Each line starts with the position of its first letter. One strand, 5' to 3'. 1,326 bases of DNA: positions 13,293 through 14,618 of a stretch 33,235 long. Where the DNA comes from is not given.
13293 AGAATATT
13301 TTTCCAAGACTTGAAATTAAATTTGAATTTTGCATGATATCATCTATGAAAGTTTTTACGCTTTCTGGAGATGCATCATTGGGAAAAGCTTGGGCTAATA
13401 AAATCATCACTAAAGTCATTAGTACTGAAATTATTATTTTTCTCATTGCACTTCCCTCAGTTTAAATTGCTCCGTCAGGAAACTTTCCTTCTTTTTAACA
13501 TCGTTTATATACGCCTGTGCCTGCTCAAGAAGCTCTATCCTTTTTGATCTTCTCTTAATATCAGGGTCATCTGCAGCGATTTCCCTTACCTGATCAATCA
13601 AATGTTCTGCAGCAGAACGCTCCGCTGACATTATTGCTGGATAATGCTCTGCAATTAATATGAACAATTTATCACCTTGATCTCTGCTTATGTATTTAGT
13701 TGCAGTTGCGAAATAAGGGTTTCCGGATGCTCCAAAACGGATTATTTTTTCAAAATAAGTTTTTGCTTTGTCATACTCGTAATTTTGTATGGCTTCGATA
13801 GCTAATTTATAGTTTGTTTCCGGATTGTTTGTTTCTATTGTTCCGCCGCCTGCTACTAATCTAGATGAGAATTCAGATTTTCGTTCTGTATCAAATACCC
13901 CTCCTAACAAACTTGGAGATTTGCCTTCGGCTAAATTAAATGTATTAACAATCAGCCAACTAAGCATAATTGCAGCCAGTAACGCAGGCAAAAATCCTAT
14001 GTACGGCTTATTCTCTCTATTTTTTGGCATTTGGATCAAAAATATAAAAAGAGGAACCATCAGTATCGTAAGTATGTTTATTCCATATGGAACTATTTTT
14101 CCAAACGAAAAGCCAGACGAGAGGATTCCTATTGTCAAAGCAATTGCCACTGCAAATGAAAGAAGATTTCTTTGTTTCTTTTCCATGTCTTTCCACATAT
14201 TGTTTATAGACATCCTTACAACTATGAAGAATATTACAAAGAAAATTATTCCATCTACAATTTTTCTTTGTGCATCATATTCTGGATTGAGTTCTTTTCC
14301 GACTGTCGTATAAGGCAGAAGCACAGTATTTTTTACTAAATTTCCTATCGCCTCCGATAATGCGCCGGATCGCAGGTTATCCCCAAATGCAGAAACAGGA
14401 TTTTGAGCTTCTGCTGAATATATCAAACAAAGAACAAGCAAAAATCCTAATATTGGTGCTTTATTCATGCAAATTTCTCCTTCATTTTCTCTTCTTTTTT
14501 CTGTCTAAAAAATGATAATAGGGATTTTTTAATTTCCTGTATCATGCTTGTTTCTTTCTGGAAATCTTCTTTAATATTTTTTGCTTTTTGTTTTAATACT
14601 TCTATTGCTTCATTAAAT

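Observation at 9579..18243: Ten-gene translationally coupled envelope / coiled-coil cluster headed by an RHH regulator, with no recognisable family domains (best candidate for an undescribed system)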

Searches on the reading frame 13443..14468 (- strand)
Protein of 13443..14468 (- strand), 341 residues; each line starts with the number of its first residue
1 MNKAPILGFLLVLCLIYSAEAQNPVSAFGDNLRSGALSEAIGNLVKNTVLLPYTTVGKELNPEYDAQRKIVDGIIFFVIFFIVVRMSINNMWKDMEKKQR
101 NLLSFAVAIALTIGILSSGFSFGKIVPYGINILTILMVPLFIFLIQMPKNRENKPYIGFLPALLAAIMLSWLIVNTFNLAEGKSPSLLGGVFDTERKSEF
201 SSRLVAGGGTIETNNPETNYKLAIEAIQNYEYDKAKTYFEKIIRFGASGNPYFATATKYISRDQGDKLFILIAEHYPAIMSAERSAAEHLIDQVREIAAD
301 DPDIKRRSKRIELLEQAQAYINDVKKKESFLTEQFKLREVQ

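Call 6: search_protein_families(library=pfam, proteins=[window:13443-14468:-], max_evalue=1)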
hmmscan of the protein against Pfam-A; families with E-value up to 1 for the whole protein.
window:13443-14468:- (341 aa): 9 families
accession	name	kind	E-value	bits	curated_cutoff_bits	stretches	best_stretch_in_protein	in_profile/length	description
PF02516.20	STT3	-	0.0066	16.4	24.5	1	79-180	152-244/405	Oligosaccharyl transferase STT3, N-terminal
PF03600.22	CitMHS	-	0.011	15.4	31.9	1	11-180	122-226/336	Citrate transporter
PF01891.21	CbiM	-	0.037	14.3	23.1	1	107-176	83-156/205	Cobalt uptake substrate-specific transmembrane region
PF23317.1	YVC1_C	-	0.046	13.5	27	1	49-164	170-287/310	Calcium channel YVC1-like, C-terminal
PF08733.15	PalH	-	0.047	13.2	34.1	1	130-181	75-127/332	PalH/RIM21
PF14897.12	EpsG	-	0.067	12.7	30.1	1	65-176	209-317/326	EpsG family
PF04932.20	Wzy_C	-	0.077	13.2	31.7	0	134-196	21-77/149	O-Antigen ligase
PF07719.23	TPR_2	-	0.12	13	27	1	217-244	2-29/34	Tetratricopeptide repeat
PF04120.17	Iron_permease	-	0.29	11.4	25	1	104-154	19-69/128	Low affinity iron permease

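Call 8: search_protein_families(library=phrogs, proteins=[window:13443-14468:-], max_evalue=0.1)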
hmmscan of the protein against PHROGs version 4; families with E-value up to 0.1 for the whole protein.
window:13443-14468:- (341 aa): 2 families
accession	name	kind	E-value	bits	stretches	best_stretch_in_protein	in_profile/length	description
phrog_32775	-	unknown function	0.055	13.9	1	95-167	1-68/283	-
phrog_22783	-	unknown function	0.069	14.5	0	22-88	27-92/98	-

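Call 9: search_protein_families(library=ncbifam, proteins=[window:13443-14468:-], max_evalue=0.1)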
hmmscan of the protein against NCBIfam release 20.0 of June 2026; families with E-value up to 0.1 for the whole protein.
window:13443-14468:- (341 aa): 2 families
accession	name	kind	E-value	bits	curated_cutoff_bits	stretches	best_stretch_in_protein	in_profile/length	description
NF004909.0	PRK06265.2-5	equivalog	0.016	15.3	172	1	74-173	44-150/196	cobalt transporter CbiM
TIGR04154.1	archaeo_STT3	subfamily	0.089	11.1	450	0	75-176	215-321/831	oligosaccharyl transferase, archaeosortase A system-associated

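Call 10: search_protein_families(library=padloc, proteins=[window:13443-14468:-], max_evalue=0.1)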
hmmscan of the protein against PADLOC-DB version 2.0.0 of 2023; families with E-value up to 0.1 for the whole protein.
window:13443-14468:- (341 aa): 0 families

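Call 14: find_homologous_proteins(query=window:13443-14468:-, max_evalue=0.001)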
Query window:13443-14468:- (341 aa): 2 proteins with E <= 0.001 among 6474 candidates.
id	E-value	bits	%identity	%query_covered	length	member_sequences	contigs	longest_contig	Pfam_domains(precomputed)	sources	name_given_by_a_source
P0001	8.8e-219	743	100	100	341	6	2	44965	-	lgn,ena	-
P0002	3.0e-118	412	57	94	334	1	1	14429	-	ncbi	-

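Call 15: find_encoding_contigs(protein=P0002, flank=10000, max_places=6)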
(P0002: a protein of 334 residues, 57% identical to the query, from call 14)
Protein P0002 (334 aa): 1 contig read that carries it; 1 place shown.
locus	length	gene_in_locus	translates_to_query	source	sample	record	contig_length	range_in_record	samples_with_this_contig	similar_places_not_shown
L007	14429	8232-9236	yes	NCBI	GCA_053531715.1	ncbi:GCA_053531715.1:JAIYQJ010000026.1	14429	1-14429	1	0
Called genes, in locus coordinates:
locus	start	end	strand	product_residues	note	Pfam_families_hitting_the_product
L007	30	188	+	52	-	-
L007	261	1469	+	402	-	PF01970:TctA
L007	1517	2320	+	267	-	-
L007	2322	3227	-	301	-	PF01139:RtcB (faint)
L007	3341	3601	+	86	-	PF01247:Ribosomal_L35Ae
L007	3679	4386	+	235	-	-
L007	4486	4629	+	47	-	-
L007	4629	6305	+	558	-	-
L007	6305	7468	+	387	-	-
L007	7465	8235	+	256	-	-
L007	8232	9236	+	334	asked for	-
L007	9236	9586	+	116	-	-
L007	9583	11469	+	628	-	-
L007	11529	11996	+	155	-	-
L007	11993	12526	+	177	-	-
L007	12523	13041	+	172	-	-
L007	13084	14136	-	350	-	-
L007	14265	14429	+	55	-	?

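Call 24: search_solved_structures(query=A1, max_evalue=1)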
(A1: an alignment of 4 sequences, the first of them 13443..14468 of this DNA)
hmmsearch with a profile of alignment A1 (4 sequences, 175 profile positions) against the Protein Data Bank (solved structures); distinct sequences matched with E-value up to 1: 16.
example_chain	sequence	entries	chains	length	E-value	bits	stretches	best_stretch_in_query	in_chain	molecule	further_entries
3qky_A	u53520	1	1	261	0.0084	19.1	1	46-142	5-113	Outer membrane assembly lipoprotein YfiO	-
5efr_A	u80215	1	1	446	0.035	17.1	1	46-120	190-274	BamA-BamD fusion Protein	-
7ok0_F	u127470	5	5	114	0.14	15.2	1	71-160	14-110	DNA-directed RNA polymerase, subunit F | DNA-directed RNA polymerase subunit Rpo4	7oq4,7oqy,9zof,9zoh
2xny_M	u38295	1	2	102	0.18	14.8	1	122-167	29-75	M PROTEIN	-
7tgh_A8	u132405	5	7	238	0.21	14.6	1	106-163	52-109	NDUA8 | CX9C domain-containing protein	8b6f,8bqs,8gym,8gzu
9gm5_B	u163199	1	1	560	0.21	14.6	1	54-115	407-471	Origin recognition complex subunit 2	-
5v8f_B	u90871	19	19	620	0.24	14.4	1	54-115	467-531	Origin recognition complex subunit 2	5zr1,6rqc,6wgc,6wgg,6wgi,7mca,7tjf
1nzd_A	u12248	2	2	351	0.43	13.6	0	128-172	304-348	DNA beta-glycosyltransferase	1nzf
5lyn_A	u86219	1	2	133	0.45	13.5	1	59-98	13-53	Small glutamine-rich tetratricopeptide repeat-containing protein 2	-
5lyp_A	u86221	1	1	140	0.5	13.4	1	57-98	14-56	Small glutamine-rich tetratricopeptide repeat-containing protein 2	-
9mm5_A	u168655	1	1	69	0.51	13.3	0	60-101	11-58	De novo designed minibinder - dC2_049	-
8sot_A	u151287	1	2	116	0.7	12.9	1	138-169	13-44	Basic membrane protein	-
1bgt_A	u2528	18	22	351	0.73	12.8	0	128-172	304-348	BETA-GLUCOSYLTRANSFERASE | DNA beta-glucosyltransferase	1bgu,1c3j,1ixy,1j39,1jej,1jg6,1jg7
5lfl_A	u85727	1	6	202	0.8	12.7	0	51-87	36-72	Magnetosome protein MamA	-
4xi0_A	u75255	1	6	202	0.87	12.6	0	52-87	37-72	Magnetosome protein MamA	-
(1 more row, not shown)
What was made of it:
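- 13443..14468 (-): g341: signal peptide, conserved outer motif (W/P)YTT-x-G-x-(E/D)LNP-x-Y-x-x-QR, four membrane helices and an outer TPR-like C-terminal domain. It is the most conserved structural member. BamD/YfiO 3qky E 0.008 (call 24).
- On Tetratricopeptide repeat proteins (g341 C-domain, g161): BamD 3qky E 0.008 (call 24).
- Closest known: Tol-Pal / CpoB. Same: The best PDB sequence hit of the TPR-like domain is the lipoprotein BamD/YfiO (call 24).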

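Call 29: search_protein_representatives(alignment_id=A2)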
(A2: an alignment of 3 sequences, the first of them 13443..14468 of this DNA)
Query: 3 sequences, 335 profile positions. Proteins with E-value up to 0.001 (for the whole library): 35; up to 1e-10: 23; up to 1e-30: 9. The best 35 are listed.
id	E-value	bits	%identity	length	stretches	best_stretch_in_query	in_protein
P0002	1.8e-195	664.9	-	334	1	1-334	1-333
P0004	4.0e-95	335.0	-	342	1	5-333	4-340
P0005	5.9e-66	239.1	-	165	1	164-334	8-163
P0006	8.8e-64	232.0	-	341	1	12-328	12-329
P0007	5.7e-49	183.3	-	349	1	1-328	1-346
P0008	8.8e-47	176.1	-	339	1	5-328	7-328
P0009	2.4e-43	164.8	-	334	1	4-333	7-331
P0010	7.0e-42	160.0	-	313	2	75-332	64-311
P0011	9.0e-33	130.0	-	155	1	212-334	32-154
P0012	6.8e-28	114.0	-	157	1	194-332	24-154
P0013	1.3e-26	109.8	-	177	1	160-334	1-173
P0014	1.4e-24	103.1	-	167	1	181-332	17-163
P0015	7.3e-24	100.7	-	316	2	76-325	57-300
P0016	3.3e-22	95.3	-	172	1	172-332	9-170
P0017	1.4e-21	93.2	-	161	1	199-332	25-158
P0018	2.0e-19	86.2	-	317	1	6-283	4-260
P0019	3.5e-18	82.0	-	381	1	6-313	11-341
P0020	1.4e-16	76.8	-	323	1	3-327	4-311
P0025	4.3e-11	58.8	-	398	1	3-332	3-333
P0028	3.8e-07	45.8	-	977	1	71-175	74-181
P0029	1.6e-06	43.8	-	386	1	53-173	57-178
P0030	7.9e-06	41.4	-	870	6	205-249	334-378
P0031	2.3e-05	39.9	-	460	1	68-214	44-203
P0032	9.3e-05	37.9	-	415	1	59-176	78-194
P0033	1.8e-04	37.0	-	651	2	58-172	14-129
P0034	2.0e-04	36.8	-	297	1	65-177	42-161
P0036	5.1e-04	35.5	-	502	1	61-178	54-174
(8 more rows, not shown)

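Call 30: find_encoding_contigs(protein=P0006, flank=10000, max_places=3)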
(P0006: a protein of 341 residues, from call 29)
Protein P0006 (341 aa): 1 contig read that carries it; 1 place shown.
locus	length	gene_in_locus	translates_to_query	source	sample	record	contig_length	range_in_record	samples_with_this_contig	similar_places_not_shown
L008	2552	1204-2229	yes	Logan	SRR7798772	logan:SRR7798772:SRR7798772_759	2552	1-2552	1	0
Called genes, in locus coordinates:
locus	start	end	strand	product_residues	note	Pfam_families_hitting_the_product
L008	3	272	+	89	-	?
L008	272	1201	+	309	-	-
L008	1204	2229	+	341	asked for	-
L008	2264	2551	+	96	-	?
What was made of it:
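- L008 carries a 2.5-kb fragment with the g341 homologue (call 30).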

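Call 35: find_related_loci(query=A4, collection=genome_contigs, flank=10000)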
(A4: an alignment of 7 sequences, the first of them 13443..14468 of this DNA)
Query A4 (341 aa) in genome_contigs; peptide patterns used: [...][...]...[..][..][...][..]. (x = any residue, [..] = any of these).
16 stretches matched a pattern, but none encodes a relative of the query by tblastn (E <= 1e-3).

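Call 36: find_related_loci(query=A4, collection=metagenome_contigs, flank=10000)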
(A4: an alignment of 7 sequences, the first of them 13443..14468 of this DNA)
Query A4 (341 aa) in metagenome_contigs; peptide patterns used: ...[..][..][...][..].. (x = any residue, [..] = any of these).
43 stretches matched a pattern; 1 encode a relative of the query (tblastn E <= 1e-3); 1 distinct loci.
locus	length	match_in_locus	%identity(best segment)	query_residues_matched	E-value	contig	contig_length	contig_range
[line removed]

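Call 38: find_encoding_contigs(protein=P0007, flank=10000, max_places=2)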
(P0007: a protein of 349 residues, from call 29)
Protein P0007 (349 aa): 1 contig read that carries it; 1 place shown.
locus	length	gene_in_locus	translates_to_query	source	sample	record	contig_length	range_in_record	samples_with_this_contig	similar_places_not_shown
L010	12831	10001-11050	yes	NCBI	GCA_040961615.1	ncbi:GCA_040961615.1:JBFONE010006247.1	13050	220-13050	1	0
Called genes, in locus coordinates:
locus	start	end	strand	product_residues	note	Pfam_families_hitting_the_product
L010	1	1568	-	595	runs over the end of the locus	?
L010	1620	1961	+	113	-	PF01336:tRNA_anti-codon (weak)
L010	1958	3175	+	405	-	PF01970:TctA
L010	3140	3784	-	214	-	-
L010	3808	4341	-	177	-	-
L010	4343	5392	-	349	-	PF00092:VWA, PF13519:VWA_2, PF13768:VWA_3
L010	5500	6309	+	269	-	-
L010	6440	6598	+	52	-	-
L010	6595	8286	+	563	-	-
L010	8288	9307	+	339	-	-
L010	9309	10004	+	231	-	-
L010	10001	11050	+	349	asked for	-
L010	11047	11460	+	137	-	-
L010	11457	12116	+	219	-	-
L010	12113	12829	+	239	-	?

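Call 39: find_encoding_contigs(protein=P0009, flank=10000, max_places=2)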
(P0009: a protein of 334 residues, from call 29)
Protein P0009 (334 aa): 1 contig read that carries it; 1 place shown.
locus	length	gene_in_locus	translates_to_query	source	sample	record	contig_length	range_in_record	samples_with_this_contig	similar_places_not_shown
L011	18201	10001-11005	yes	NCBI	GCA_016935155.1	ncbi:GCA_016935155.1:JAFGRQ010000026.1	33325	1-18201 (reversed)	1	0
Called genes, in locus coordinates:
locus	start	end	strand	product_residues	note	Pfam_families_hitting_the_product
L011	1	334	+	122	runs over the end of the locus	PF01336:tRNA_anti-codon (weak)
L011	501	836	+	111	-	-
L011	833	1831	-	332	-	PF01207:Dus, PF00977:His_biosynth (faint)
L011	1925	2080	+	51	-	-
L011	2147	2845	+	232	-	-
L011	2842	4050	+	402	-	PF01970:TctA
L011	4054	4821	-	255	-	-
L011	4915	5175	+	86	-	PF01247:Ribosomal_L35Ae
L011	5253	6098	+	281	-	-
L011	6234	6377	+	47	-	-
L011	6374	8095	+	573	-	-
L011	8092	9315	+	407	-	-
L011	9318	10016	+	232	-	-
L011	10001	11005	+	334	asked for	-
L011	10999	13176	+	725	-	-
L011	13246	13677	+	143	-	-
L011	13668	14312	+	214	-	-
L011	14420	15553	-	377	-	-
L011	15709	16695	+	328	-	-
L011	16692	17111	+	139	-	-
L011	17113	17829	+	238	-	PF09754:PAC2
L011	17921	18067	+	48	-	PF18930:DUF5679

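Call 40: find_encoding_contigs(protein=P0020, flank=10000, max_places=2)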
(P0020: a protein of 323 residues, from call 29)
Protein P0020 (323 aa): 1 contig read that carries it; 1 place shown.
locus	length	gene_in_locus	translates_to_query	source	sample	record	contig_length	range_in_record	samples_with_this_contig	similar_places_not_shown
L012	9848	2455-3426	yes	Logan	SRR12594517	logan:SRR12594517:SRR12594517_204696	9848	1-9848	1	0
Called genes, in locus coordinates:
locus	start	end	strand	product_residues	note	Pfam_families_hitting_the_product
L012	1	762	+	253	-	?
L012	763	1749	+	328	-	-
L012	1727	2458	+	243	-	-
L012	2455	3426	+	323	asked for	-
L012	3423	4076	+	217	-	-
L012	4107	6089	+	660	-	-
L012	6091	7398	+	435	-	-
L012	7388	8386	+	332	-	-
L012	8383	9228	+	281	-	-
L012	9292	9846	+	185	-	?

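Call 52: list_cluster_members(proteins=[L007:4629-6305:+, L010:6595-8286:+, L011:6374-8095:+, L007:9583-11469:+, L009:11378-13198:+, L011:10999-13176:+, L012:4107-6089:+, L007:6305-7468:+, L009:8047-9213:+, L011:8092-9315:+])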
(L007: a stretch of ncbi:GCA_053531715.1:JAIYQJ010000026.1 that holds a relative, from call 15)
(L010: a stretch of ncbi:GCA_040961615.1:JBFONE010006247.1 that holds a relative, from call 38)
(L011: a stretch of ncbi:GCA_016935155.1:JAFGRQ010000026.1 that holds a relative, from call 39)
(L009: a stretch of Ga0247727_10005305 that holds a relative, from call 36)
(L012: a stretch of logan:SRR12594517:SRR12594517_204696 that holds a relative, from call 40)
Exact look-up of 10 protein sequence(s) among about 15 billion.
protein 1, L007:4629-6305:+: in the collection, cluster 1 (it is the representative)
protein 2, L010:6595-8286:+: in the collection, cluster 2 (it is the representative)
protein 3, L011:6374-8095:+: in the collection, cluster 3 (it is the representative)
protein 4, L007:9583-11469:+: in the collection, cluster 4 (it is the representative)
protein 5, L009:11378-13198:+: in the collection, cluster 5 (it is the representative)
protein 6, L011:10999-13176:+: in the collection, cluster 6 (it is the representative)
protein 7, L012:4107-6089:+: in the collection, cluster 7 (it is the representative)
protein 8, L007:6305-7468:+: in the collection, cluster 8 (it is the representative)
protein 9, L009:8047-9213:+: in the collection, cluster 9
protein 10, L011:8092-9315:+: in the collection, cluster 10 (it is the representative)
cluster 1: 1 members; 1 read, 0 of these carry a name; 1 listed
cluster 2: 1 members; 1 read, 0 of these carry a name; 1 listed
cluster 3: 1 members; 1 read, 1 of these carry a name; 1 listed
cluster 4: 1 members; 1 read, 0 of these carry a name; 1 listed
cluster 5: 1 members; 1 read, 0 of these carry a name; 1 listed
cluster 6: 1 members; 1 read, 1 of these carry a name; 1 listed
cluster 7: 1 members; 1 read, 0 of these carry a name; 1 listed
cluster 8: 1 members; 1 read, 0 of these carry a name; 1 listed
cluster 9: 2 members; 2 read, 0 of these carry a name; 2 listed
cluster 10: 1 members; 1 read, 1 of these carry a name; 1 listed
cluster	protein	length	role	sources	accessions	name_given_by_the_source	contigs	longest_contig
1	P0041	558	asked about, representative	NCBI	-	-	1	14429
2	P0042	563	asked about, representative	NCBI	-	-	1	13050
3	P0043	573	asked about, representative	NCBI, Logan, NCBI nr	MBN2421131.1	hypothetical protein JXB27_02520 [Candidatus Woesearchaeota archaeon] | hypothetical protein [Candidatus Woesearchaeota archaeon]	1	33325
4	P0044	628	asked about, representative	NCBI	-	-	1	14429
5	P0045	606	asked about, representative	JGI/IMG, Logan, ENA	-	-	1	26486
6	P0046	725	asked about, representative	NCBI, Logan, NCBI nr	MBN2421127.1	hypothetical protein JXB27_02500 [Candidatus Woesearchaeota archaeon] | hypothetical protein [Candidatus Woesearchaeota archaeon]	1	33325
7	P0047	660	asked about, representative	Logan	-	-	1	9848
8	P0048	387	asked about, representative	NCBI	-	-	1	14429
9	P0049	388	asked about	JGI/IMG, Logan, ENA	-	-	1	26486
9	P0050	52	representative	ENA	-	-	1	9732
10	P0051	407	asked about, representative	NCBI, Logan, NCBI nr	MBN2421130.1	hypothetical protein JXB27_02515 [Candidatus Woesearchaeota archaeon] | hypothetical protein [Candidatus Woesearchaeota archaeon]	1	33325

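Call 60: predict_structure(alignment_id=A7)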
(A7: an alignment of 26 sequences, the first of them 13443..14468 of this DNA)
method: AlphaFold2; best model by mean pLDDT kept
length: 341 residues; sequences in the alignment: 26
mean_pLDDT: 82.9   pTM: 0.59
mean pLDDT of the five models: 82.9, 82.2, 80.2, 78.4, 77.3
residues with pLDDT >= 90: 168; 70-90: 102; 50-70: 52; < 50: 19
segments of 3 or more residues with pLDDT < 50: 191-197, 199-208
pLDDT, mean of each block of 10 residues (from residue 1): 70 74 75 74 59 57 74 88 94 94 93 88 70 81 88 91 92 75 65 45 47 87 91 95 96 96 92 95 97 97 96 98 97 89 50
secondary structure, 60 per line:
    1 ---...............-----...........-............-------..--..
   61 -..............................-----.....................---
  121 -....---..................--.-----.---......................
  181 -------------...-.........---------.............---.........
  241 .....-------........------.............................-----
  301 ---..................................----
elements in order: H4-18 H24-34 H36-47 H62-91 H97-117 H122-125 H129-146 H159-180 H198-206 H216-228 H232-245 H253-260 H267-295 H304-337
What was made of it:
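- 13443..14468 (-): AF2 pLDDT 83 (call 60).
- On Tetratricopeptide repeat proteins (g341 C-domain, g161): AF2 shows paired helices 216-228/232-245 followed by long helices (call 60).
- g341 is a 4-helix membrane domain plus helical-repeat domain, pLDDT 83 (call 60).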

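Call 63: find_encoding_contigs(protein=P0019, flank=10000, max_places=2)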
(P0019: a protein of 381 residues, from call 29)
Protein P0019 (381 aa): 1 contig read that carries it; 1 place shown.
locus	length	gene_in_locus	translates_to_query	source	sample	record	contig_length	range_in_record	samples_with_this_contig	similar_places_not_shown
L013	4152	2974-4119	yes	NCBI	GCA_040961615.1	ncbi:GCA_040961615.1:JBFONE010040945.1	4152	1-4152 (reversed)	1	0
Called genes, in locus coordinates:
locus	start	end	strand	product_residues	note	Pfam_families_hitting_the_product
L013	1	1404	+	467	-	?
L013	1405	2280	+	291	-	-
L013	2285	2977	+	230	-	-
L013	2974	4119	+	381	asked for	-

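Call 64: find_encoding_contigs(protein=P0010, flank=10000, max_places=2)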
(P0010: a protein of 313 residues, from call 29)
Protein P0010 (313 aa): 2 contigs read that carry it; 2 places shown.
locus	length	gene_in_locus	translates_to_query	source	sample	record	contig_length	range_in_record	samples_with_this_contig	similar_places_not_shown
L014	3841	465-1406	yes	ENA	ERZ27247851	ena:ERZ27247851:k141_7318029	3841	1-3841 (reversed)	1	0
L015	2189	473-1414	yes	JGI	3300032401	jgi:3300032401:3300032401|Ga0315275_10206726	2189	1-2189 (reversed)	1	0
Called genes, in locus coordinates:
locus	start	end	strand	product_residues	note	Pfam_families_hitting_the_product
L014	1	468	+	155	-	?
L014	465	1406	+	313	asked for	-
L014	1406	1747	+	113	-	-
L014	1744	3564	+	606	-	-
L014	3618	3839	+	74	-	?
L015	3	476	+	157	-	?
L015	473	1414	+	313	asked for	-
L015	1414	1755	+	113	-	-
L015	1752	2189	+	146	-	?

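Call 65: find_encoding_contigs(protein=P0025, flank=10000, max_places=2)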
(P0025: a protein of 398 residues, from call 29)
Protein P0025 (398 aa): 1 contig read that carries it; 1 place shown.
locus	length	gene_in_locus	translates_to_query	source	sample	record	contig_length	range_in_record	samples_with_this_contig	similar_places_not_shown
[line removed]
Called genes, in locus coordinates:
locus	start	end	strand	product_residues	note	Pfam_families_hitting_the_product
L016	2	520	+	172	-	?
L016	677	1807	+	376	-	-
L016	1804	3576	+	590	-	-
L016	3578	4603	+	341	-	-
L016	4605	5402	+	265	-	-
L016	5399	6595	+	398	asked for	-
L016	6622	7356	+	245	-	?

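Call 66: fold_search(model_id=the predicted structure, library=pdb)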
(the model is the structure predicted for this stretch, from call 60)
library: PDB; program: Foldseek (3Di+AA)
matches with E <= 10: 337; with E <= 0.001: 0
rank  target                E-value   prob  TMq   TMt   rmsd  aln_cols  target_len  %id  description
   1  6ejn_A                2.0e-01  0.30  0.16  0.18  18.7       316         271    9  The KLC2 TPR domain bound to the JIP3 leucine zipper domain (released 2018-09-05)
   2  9rtt_Q                2.2e-01  0.38  0.15  0.08  18.1       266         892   13  Activated Elongation Complex with IWS1 and ELOF1 (released 2025-09-03)
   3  7v6q_D                2.7e-01  0.33  0.12  0.18  21.8       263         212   16  Crystal structure of sNASP-ASF1A-H3.1-H4 complex (released 2021-12-29)
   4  3nf1                  2.7e-01  0.23  0.14  0.16  20.1       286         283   10  Crystal structure of the TPR domain of kinesin light chain 1 (released 2011-05-25)
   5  9cnx_D                3.4e-01  0.54  0.15  0.22  16.0       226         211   15  CryoEM structure of BAM in complex with the PTB1 closed-state inhibitor (in DDM detergent) (released 2024-12-25)
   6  6b85_A                4.0e-01  0.33  0.13  0.20  19.9       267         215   13  Crystal structure of transmembrane protein TMHC4_R (released 2018-03-14)
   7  7yeh_A                4.2e-01  0.20  0.17  0.09  19.3       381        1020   12  Cryo-EM structure of human OGT-OGA complex (released 2023-07-12)
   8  7r5k_T0               4.6e-01  0.13  0.14  0.07  23.9       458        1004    9  Human nuclear pore complex (constricted) (released 2022-06-22)
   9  3tgo_B                4.8e-01  0.25  0.13  0.19  19.4       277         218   14  Crystal structure of the E. coli BamCD complex (released 2011-09-28)
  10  6ejn_B                4.8e-01  0.20  0.14  0.17  19.0       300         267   10  The KLC2 TPR domain bound to the JIP3 leucine zipper domain (released 2018-09-05)
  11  3r9a_D                7.1e-01  0.16  0.14  0.16  21.8       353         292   11  Human alanine-glyoxylate aminotransferase in complex with the TPR domain of human PEX5P (released 2011-05-11)
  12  6hc2_S                7.4e-01  0.16  0.19  0.18  19.3       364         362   13  Crystal structure of NuMA/LGN hetero-hexamers (released 2019-05-29)
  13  9qhb                  7.4e-01  0.14  0.13  0.15  17.4       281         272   11  Crystal structure of 16-repeat CTPR protein with eliminated coordination sites (released 2025-10-22)
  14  2gw1_A                7.4e-01  0.11  0.12  0.09  24.4       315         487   16  Crystal Structure of the Yeast Tom70 (released 2006-06-27)
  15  3fp2_A                7.7e-01  0.21  0.18  0.14  22.1       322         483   14  Crystal structure of Tom71 complexed with Hsp82 C-terminal fragment (released 2009-07-28)
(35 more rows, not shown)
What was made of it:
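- On Tetratricopeptide repeat proteins (g341 C-domain, g161): Foldseek top hits are TPR proteins, but with E of 0.2 or more (call 66).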
